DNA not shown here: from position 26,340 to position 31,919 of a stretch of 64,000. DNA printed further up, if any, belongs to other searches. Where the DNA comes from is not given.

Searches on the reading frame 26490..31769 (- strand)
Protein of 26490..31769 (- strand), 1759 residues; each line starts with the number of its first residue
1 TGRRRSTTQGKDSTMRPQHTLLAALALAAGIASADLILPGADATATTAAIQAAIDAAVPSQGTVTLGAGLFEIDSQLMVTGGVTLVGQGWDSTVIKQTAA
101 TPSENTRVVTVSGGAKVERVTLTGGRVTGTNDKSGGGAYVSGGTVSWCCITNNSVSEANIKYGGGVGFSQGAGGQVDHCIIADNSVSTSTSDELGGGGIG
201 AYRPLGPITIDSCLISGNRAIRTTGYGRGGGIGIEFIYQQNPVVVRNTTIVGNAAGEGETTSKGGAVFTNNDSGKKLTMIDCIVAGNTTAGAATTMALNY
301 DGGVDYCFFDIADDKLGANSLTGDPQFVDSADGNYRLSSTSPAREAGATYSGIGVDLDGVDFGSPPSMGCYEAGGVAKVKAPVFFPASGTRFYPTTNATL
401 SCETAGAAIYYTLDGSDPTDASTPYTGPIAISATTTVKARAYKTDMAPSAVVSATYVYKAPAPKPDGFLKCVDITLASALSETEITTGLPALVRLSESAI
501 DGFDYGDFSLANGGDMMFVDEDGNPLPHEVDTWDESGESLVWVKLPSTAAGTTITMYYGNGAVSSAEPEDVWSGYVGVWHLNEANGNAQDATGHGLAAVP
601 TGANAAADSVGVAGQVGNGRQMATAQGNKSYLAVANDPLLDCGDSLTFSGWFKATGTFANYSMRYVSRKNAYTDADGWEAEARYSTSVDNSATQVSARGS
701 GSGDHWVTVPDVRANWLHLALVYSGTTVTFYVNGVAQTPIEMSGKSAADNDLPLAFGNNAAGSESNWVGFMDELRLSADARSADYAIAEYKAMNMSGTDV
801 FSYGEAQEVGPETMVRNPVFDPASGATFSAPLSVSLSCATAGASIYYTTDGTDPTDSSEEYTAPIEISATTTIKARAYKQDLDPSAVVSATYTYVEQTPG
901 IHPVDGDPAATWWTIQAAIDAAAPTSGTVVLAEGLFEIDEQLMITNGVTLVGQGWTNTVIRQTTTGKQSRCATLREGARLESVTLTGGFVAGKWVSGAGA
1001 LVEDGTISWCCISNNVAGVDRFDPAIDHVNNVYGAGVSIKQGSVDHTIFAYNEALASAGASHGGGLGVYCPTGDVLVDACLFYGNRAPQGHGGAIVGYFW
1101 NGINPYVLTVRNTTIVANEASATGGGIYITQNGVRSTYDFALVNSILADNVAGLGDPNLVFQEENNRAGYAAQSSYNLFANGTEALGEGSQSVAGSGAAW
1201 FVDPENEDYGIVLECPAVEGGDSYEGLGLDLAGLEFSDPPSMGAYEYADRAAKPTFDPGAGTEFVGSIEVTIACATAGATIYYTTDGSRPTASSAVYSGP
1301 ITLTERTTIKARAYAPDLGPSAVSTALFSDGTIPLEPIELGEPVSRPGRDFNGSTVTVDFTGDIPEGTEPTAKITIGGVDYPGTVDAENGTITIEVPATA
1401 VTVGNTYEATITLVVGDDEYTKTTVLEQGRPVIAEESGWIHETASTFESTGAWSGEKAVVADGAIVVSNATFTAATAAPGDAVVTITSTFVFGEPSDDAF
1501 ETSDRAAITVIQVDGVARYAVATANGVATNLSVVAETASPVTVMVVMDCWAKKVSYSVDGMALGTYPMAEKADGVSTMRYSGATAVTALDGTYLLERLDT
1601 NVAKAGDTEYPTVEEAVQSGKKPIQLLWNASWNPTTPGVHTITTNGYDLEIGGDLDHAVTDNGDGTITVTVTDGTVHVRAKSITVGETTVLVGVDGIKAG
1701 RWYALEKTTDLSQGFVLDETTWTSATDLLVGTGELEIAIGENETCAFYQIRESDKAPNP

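Call 10: search_protein_families(library=pfam, proteins=[window:26490-31769:-], max_evalue=0.001)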
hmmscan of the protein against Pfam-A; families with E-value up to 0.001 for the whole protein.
window:26490-31769:- (1759 aa): 6 families
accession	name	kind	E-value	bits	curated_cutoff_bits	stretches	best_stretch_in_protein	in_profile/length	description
PF13290.12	CHB_HEX_C_1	-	1.2e-62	208.1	22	3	822-889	1-67/67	Chitobiase/beta-hexosaminidase C-terminal domain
PF13287.12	Fn3_assoc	-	2e-56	188.4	23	3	1270-1326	1-57/59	Fn3 associated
PF13385.13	Laminin_G_3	-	6.1e-17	62.6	27.6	1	627-784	2-148/151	Concanavalin A-like lectin/glucanases superfamily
PF12708.12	Pect-lyase_RHGA_epim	-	3.8e-11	43.6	27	2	915-967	21-75/213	Rhamnogalacturonase A/epimerase, pectate lyase-like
PF10102.14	DUF2341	-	5.8e-10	39.9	23.4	1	512-567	1-60/84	Domain of unknown function (DUF2341)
PF17161.10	DUF5123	-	0.00046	21.7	35.1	0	243-344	1-105/113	Domain of unknown function (DUF5123)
